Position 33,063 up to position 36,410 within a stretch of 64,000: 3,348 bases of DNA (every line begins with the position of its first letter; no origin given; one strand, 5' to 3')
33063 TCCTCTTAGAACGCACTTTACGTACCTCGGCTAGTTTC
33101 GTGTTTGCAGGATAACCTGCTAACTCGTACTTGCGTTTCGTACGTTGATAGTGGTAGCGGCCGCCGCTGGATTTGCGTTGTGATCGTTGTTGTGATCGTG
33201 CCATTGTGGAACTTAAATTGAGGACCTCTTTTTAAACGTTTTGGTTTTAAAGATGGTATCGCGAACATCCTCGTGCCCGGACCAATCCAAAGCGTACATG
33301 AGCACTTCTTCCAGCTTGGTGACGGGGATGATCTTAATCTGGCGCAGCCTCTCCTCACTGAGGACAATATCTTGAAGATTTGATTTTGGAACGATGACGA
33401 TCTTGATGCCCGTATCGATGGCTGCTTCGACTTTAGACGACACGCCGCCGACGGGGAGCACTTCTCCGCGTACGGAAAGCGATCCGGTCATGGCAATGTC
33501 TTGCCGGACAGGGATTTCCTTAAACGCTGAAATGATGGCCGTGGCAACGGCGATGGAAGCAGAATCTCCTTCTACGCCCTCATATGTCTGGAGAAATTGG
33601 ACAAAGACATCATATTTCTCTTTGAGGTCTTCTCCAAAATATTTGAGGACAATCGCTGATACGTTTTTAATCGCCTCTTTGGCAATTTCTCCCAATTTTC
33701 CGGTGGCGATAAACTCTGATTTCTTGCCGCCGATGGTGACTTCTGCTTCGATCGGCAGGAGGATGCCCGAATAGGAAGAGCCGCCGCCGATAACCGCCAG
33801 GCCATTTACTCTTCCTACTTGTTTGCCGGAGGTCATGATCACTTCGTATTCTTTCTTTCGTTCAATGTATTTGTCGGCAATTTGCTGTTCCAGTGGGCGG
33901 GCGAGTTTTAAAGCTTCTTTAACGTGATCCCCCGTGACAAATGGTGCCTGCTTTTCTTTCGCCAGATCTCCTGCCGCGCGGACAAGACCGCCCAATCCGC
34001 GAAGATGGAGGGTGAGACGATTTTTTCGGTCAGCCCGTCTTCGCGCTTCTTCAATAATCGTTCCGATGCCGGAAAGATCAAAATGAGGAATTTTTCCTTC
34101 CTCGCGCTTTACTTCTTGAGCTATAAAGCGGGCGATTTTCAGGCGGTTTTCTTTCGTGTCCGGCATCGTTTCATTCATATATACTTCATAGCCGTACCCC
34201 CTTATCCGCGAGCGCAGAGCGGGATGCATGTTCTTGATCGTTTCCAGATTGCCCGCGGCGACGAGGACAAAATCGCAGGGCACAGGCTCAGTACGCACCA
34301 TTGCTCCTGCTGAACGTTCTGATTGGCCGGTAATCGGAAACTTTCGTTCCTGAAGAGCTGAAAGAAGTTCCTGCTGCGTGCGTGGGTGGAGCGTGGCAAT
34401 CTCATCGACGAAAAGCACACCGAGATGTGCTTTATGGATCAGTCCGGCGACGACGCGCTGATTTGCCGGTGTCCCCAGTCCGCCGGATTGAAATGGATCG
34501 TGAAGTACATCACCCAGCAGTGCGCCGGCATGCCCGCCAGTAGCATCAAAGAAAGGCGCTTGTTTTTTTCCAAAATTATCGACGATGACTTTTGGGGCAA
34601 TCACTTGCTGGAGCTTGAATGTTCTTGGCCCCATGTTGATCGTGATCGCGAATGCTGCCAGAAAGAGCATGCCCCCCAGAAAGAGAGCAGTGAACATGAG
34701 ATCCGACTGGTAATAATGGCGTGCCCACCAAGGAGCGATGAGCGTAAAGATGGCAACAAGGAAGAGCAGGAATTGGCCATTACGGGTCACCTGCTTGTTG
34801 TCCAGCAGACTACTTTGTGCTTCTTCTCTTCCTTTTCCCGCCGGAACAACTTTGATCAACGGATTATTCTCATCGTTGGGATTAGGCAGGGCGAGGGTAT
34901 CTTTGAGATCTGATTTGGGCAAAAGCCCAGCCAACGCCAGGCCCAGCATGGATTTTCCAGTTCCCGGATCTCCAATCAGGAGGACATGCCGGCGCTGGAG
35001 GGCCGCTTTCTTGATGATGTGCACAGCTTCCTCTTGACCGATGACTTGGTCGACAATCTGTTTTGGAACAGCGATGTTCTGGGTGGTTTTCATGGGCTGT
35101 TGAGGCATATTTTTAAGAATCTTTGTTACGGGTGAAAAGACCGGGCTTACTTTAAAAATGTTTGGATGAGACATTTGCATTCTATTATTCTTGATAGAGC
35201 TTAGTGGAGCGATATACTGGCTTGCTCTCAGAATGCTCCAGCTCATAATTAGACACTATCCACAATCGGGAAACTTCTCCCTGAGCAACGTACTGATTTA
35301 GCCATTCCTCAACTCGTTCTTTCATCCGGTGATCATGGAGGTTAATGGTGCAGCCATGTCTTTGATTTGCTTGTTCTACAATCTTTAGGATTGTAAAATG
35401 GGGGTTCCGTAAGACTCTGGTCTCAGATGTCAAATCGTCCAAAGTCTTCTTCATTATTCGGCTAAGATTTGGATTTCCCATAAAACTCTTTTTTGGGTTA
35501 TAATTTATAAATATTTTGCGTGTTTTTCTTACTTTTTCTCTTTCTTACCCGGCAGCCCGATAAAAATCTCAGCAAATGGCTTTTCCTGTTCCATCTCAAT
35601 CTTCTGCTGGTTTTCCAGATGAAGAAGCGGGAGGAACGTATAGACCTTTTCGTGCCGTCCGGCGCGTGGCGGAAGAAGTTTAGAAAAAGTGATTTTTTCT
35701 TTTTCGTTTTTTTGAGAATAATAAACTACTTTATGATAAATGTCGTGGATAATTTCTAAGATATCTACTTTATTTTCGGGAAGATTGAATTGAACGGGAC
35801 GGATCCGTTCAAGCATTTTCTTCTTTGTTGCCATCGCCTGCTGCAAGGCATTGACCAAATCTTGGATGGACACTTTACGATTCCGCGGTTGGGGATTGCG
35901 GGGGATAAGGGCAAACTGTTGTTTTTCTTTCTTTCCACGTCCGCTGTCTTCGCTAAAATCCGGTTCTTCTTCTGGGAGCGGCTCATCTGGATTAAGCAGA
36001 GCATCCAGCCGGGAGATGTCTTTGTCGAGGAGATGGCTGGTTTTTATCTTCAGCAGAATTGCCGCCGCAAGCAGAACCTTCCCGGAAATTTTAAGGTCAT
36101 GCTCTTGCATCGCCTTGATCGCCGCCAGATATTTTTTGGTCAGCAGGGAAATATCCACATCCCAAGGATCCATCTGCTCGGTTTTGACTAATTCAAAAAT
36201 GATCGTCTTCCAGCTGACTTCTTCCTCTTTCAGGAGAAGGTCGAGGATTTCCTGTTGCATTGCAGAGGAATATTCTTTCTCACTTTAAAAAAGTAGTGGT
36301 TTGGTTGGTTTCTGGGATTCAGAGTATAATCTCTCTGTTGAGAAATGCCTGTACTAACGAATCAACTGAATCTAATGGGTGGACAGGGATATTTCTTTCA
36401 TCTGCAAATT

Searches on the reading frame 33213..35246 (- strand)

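Call 21: search_protein_families(library=pfam, proteins=[window:33213-35246:-], max_evalue=0.001)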
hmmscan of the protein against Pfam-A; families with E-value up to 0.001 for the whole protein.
window:33213-35246:- (677 aa): 11 families
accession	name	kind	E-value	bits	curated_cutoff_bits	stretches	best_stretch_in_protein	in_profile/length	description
PF05362.19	Lon_C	-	1.6e-32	113.2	21.1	1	463-653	13-203/205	Lon protease (S16) C-terminal proteolytic domain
PF01078.27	Mg_chelatase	-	4.3e-14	52.9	20.3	1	66-118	3-55/207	Magnesium chelatase, subunit ChlI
PF00158.32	Sigma54_activat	-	3e-12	47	20.2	1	261-311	81-130/168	Sigma-54 interaction domain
PF07728.20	AAA_5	-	1e-10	42.2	22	1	276-347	68-138/139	AAA domain (dynein-related subfamily)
PF20436.4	LonB_AAA-LID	-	4e-09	36.8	22.4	1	388-447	1-60/65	Archaeal LonB, AAA+ ATPase LID domain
PF13541.12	ChlI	-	5e-08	33.3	27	1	502-623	2-121/121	Subunit ChlI of Mg-chelatase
PF20030.5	bpMoxR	-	1e-05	25.1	27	1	60-107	6-53/205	MoxR domain in the MoxR-vWA-beta-propeller ternary systems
PF00004.35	AAA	-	3.3e-05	24.8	21.2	0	88-107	1-20/131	ATPase family associated with various cellular activities (AAA)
PF05496.18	RuvB_N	-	5.5e-05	23.4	27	0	65-106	6-54/159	Holliday junction DNA helicase RuvB P-loop domain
PF00493.29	MCM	-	0.00034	20.2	23.3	0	62-109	34-81/224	MCM P-loop domain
PF13401.12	AAA_22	-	0.00036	21.3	27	0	84-124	4-45/130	AAA domain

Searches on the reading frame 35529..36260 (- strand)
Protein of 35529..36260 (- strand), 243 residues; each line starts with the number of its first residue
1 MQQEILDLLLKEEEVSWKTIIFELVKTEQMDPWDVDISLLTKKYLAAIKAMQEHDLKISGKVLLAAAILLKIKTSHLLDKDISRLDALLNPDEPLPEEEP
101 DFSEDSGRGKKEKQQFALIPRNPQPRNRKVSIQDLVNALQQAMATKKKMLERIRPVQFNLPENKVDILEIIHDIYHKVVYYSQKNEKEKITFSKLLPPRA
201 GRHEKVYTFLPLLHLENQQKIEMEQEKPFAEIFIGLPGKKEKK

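Call 21: search_protein_families(library=pfam, proteins=[window:35529-36260:-], max_evalue=0.001)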
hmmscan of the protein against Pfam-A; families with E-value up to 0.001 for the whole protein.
window:35529-36260:- (243 aa): 2 families
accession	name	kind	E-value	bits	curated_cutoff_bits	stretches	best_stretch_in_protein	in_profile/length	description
PF02616.19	SMC_ScpA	-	9.8e-19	68.7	24.6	1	24-234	1-229/232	Segregation and condensation protein ScpA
PF04824.21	Rad21_Rec8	-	8.5e-07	28.6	22.7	1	188-234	3-49/55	Conserved region of Rad21 / Rec8 like protein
